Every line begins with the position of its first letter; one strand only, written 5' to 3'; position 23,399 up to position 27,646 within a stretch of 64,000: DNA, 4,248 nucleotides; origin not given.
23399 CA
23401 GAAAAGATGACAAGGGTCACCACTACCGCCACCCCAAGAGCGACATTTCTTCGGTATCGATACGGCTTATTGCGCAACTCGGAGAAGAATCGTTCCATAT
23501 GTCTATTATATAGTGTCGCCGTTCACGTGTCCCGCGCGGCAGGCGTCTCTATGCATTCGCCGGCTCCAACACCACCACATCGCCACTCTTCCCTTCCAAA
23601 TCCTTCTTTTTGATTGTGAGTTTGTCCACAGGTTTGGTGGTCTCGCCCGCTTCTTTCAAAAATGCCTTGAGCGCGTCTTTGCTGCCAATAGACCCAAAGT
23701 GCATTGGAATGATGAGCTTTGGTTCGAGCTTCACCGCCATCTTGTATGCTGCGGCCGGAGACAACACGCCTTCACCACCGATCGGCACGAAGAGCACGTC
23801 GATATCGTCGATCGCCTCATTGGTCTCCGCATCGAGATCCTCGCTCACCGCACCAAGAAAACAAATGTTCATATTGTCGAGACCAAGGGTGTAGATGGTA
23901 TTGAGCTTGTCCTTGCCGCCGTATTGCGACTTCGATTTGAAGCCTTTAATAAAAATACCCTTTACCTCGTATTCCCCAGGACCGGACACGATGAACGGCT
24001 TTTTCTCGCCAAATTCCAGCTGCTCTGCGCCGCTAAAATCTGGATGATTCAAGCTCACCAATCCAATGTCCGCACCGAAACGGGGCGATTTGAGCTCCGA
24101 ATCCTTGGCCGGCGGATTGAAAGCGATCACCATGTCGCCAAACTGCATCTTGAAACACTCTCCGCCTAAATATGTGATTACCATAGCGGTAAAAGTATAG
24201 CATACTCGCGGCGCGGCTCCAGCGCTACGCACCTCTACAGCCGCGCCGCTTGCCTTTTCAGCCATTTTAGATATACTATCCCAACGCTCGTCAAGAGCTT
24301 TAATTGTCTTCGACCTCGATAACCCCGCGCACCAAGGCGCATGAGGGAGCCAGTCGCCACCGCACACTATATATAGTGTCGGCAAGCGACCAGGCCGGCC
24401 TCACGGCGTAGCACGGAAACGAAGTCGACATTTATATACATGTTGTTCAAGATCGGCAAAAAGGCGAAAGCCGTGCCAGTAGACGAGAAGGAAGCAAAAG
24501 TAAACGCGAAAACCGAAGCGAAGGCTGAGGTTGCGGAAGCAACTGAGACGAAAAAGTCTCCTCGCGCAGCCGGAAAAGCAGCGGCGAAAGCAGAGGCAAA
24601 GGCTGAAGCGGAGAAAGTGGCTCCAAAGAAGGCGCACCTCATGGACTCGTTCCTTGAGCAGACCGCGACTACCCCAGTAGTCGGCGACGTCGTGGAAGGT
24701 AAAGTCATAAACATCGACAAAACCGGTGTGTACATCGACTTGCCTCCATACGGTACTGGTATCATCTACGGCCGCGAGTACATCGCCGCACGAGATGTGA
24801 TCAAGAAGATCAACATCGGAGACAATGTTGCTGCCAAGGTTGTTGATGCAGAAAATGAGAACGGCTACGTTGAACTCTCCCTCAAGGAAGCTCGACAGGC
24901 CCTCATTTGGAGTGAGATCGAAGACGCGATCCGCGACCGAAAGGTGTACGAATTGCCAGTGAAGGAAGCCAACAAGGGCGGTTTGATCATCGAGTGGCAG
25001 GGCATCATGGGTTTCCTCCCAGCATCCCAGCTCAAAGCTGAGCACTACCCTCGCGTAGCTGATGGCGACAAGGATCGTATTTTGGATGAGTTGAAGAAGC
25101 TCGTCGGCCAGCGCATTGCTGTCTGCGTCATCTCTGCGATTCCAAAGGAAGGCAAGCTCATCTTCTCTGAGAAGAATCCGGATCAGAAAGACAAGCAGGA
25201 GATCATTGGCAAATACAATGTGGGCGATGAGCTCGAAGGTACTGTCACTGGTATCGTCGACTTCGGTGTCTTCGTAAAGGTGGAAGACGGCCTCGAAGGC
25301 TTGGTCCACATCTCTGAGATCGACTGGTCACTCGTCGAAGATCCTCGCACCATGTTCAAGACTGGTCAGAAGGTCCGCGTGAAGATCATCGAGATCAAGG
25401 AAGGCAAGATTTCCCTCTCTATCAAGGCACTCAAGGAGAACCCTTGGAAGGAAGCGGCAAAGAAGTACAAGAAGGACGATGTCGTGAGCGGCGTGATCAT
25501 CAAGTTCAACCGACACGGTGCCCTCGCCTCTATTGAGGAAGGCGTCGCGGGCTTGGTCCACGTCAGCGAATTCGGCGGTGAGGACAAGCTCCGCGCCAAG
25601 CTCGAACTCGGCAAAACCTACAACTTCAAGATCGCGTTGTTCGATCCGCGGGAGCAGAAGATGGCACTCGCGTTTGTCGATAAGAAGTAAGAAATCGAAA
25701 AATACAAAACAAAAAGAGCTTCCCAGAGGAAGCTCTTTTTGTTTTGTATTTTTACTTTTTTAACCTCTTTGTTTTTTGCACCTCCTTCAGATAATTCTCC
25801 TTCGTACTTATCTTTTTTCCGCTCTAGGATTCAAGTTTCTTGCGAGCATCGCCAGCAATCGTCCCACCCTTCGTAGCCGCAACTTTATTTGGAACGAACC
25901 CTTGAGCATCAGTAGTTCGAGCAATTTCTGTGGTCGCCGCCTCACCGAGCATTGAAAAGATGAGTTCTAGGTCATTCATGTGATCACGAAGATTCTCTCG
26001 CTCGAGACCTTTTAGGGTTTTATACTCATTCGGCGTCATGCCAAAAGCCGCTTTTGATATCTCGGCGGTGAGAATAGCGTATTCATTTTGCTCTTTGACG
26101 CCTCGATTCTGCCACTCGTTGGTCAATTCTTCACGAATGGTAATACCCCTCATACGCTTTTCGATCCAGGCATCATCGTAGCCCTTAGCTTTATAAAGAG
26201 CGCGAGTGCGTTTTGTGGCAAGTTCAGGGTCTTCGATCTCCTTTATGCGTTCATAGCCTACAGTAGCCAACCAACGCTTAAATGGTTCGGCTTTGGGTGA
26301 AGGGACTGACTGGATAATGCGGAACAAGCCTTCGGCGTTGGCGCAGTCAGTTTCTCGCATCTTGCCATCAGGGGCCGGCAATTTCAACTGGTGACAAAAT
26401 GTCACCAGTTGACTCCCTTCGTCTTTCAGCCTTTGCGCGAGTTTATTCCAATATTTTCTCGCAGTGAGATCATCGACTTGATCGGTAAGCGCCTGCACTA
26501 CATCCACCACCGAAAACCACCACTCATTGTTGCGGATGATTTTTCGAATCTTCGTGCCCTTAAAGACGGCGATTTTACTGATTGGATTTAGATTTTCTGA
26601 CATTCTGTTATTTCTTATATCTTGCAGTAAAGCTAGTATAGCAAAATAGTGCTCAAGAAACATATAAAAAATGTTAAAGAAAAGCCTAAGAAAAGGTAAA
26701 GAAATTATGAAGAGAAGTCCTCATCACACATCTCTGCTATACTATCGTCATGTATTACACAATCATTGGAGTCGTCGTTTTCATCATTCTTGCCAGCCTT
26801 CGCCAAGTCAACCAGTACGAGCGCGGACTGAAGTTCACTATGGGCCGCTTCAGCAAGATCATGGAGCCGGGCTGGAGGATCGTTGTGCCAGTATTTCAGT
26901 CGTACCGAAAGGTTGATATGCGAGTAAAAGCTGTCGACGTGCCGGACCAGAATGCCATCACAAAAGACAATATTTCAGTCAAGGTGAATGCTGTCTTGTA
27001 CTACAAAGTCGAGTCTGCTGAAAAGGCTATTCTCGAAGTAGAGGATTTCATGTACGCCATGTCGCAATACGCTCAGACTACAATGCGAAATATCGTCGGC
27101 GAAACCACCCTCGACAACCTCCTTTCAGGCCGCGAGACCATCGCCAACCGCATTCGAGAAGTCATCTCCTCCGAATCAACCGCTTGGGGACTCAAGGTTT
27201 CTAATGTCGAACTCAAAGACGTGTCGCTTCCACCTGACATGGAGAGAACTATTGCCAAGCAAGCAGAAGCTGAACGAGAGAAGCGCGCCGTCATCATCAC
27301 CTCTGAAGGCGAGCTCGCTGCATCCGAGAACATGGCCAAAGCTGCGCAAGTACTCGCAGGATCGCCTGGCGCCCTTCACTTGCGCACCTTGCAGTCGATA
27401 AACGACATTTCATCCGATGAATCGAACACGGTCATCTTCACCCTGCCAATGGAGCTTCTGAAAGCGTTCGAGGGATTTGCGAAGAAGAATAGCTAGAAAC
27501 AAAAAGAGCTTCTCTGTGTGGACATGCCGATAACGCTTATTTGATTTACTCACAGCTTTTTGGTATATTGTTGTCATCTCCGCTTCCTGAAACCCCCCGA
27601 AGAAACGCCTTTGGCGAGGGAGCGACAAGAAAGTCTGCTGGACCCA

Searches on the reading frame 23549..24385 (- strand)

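Call 79: search_protein_families(library=pfam, proteins=[window:23549-24385:-], max_evalue=0.001)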
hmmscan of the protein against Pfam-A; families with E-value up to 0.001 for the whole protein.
window:23549-24385:- (278 aa): 1 family
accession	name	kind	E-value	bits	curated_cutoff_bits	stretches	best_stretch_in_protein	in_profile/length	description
PF13483.12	Lactamase_B_3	-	1.7e-28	100.1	24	1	70-229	2-160/160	Beta-lactamase superfamily domain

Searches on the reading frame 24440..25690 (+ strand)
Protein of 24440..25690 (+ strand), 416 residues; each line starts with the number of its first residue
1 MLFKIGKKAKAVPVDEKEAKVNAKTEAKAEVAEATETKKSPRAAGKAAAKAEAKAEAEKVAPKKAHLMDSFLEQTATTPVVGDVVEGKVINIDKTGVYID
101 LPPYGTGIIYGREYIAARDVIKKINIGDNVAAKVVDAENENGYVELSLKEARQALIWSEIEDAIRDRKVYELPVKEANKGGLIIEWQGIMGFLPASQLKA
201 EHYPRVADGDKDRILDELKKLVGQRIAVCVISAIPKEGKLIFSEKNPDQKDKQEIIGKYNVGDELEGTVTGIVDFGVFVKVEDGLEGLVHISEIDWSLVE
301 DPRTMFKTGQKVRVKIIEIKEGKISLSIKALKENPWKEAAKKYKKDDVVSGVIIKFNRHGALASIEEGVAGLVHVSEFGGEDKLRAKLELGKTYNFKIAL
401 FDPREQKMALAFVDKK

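Call 6: search_protein_families(library=pfam, proteins=[window:24440-25690:+], max_evalue=0.001)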
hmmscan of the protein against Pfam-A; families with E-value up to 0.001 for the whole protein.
window:24440-25690:+ (416 aa): 5 families
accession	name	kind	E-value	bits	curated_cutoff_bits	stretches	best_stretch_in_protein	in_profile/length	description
PF00575.29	S1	-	2.7e-42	143.4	22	3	258-329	1-74/74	S1 RNA binding domain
PF23459.1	S1_RRP5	-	1.2e-08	35.9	27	1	262-324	4-66/72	RRP5 S1 domain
PF21710.3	Spt6_S1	-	6e-07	30.1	27.5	0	274-329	29-85/91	Spt6, S1/OB domain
PF21543.3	CvfB_2nd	-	1e-05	25.8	27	0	267-329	19-75/76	Virulence regulatory factor CvfB, second domain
PF24685.1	OB_RRP5_4th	-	0.00019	21.8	31.5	0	286-321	38-73/92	RRP5 OB-fold domain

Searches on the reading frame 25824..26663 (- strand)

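Call 33: search_protein_families(library=pfam, proteins=[window:25824-26663:-], max_evalue=0.001)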
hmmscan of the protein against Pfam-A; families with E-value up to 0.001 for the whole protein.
window:25824-26663:- (279 aa): 1 family
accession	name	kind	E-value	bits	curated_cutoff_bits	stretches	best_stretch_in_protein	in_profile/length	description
PF02498.22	Bro-N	-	2.7e-14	54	25.6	1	38-133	1-91/96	BRO family, N-terminal domain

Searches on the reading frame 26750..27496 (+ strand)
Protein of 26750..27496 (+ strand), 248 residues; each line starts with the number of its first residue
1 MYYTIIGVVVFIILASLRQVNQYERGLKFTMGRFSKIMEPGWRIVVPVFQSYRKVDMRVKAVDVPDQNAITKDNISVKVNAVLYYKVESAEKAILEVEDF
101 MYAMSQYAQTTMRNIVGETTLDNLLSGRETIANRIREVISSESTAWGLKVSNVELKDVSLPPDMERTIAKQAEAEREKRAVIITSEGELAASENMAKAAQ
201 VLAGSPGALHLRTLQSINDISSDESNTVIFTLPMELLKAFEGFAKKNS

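Call 33: search_protein_families(library=pfam, proteins=[window:26750-27496:+], max_evalue=0.001)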
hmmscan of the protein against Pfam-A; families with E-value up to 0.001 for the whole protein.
window:26750-27496:+ (248 aa): 2 families
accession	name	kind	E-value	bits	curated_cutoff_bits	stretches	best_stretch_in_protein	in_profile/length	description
PF01145.31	Band_7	-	3.1e-39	135.3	23.6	1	19-188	2-175/176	SPFH domain / Band 7 family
PF13421.11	Band_7_1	-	5.5e-06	26.6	24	1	98-173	131-208/211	SPFH domain-Band 7 family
